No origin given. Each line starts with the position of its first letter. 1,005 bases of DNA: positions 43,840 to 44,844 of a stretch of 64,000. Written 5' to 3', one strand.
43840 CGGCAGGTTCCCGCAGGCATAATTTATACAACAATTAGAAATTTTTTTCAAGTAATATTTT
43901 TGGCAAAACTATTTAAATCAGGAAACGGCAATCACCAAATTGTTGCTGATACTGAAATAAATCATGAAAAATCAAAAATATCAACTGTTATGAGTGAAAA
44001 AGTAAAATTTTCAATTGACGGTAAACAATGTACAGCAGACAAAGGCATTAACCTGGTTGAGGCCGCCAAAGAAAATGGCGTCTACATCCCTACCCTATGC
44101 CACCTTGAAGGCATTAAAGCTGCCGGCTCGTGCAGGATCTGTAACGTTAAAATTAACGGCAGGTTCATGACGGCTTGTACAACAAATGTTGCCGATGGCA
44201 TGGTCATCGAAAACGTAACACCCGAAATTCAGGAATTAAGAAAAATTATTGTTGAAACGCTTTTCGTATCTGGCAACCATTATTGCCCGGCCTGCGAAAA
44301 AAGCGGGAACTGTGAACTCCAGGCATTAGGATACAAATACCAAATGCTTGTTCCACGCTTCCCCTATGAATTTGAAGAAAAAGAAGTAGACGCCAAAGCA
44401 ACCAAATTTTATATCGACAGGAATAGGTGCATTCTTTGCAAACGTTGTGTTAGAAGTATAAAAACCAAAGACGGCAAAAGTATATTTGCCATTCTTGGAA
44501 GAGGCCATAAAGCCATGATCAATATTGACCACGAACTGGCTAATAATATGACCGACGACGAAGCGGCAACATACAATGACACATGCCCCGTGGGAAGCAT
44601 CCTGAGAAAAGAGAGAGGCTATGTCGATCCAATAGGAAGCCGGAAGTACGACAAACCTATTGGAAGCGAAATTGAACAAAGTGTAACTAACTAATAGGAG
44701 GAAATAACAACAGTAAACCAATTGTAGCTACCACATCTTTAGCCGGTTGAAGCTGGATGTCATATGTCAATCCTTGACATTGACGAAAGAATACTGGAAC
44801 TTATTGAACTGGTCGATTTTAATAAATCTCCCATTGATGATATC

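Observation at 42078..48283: SH-type NAD-linked [NiFe] hydrogenase operon (hoxF-U-Y-H-W) in a T9SS-bearing Bacteroidota genome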

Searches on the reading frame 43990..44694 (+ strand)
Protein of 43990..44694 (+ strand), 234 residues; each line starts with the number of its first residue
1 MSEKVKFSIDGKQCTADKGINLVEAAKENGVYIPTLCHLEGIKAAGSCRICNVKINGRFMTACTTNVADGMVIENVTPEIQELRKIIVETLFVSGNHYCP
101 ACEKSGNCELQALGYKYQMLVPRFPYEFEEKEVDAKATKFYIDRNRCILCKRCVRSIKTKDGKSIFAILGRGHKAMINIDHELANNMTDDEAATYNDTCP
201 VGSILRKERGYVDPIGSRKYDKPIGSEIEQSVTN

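Call 5: search_protein_families(library=pfam, proteins=[window:43993-44694:+])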
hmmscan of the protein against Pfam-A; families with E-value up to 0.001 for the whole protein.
window:43993-44694:+ (233 aa): 6 families
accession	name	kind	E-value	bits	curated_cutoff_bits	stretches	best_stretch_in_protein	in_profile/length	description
PF13510.11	Fer2_4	-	1.7e-18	66.9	22.8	1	2-76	2-81/82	2Fe-2S iron-sulfur cluster binding domain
PF10588.14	NADH-G_4Fe-4S_3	-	4e-13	49.1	27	1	83-118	1-36/40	NADH-ubiquinone oxidoreductase-G iron-sulfur binding region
PF22117.2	Fer4_Nqo3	-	2.7e-09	37.5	27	1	142-202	7-65/67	NADH-quinone oxidoreductase subunit 3, ferredoxin-like domain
PF13459.11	Fer4_15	-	1.5e-05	26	22.4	1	140-203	2-64/66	4Fe-4S single cluster domain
PF00111.32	Fer2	-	2.7e-05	24.5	21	1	8-56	3-50/77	2Fe-2S iron-sulfur cluster binding domain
PF00037.32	Fer4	-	0.00071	19.7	21.1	0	140-154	2-16/24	4Fe-4S binding domain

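Call 7: search_protein_families(library=ncbifam, proteins=[window:43993-44694:+])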
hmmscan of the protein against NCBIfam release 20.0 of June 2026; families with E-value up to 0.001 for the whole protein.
window:43993-44694:+ (233 aa): 8 families
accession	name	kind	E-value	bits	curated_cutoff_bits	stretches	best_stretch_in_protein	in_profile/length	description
NF005745.0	PRK07569.1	equivalog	3e-55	187.2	333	1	5-208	5-212/238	bidirectional hydrogenase complex protein HoxU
NF040763.1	FeFe_hydrog_A6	exception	3.3e-42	144.6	765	1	4-207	1-209/571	NADH-dependent [FeFe] hydrogenase, group A6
TIGR01973.1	NuoG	equivalog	2.1e-37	129.2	470.05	1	7-206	2-201/606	NADH-quinone oxidoreductase subunit NuoG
NF006305.0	PRK08493.1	equivalog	2e-34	118.8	591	1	4-195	2-189/819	NADH-quinone oxidoreductase subunit G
NF040762.1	Hydr_FeFe_Clost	exception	3.8e-31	108.4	900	1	6-183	3-183/572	ferredoxin hydrogenase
NF005895.0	PRK07860.1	equivalog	8.6e-28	96.8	802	1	2-202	16-219/811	NADH-quinone oxidoreductase subunit G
NF009454.0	PRK12814.1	equivalog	1.1e-26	93.5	916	1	3-96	3-98/657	putative NADPH-dependent glutamate synthase small subunit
NF040756.1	corr_regen_AcsV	exception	0.00012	20.6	800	1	3-67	1-61/632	corrinoid activation/regeneration protein AcsV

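Call 52: list_cluster_members(proteins=[window:43990-44694:+, window:40892-41602:+, window:37601-38962:+, window:36712-37545:+, window:36055-36591:+, window:27749-29977:+, window:48665-49552:+, window:46734-47222:+, window:42078-42983:+, window:34173-34811:+])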
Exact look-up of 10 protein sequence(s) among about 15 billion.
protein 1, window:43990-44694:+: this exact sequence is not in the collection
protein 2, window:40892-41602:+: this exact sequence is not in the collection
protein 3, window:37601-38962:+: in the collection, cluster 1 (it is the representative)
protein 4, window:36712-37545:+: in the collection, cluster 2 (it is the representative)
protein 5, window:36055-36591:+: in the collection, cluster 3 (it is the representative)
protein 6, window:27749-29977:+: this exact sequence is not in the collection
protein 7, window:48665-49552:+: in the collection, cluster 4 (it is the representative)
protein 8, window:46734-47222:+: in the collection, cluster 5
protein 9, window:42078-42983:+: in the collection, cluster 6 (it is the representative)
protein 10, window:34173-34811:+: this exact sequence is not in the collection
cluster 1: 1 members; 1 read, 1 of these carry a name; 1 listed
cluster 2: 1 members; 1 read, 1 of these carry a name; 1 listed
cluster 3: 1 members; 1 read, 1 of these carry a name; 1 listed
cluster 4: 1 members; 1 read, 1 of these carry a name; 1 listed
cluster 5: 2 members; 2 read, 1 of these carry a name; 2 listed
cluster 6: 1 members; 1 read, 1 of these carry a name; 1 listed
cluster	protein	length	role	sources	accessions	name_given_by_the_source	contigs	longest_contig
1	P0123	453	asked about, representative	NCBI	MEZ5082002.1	MAG: hypothetical protein R2750_00890 [Bacteroidales bacterium]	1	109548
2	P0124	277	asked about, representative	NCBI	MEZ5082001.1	MAG: prohibitin family protein [Bacteroidales bacterium]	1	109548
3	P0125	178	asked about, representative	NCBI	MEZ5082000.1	MAG: AmmeMemoRadiSam system protein A [Bacteroidales bacterium]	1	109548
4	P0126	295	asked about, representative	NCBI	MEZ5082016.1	MAG: hypothetical protein R2750_00960 [Bacteroidales bacterium]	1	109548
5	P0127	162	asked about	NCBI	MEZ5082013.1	MAG: hydrogenase maturation protease [Bacteroidales bacterium]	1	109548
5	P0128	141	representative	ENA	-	-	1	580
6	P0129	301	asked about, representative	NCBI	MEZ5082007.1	MAG: NAD(P)H-dependent oxidoreductase subunit E [Bacteroidales bacterium]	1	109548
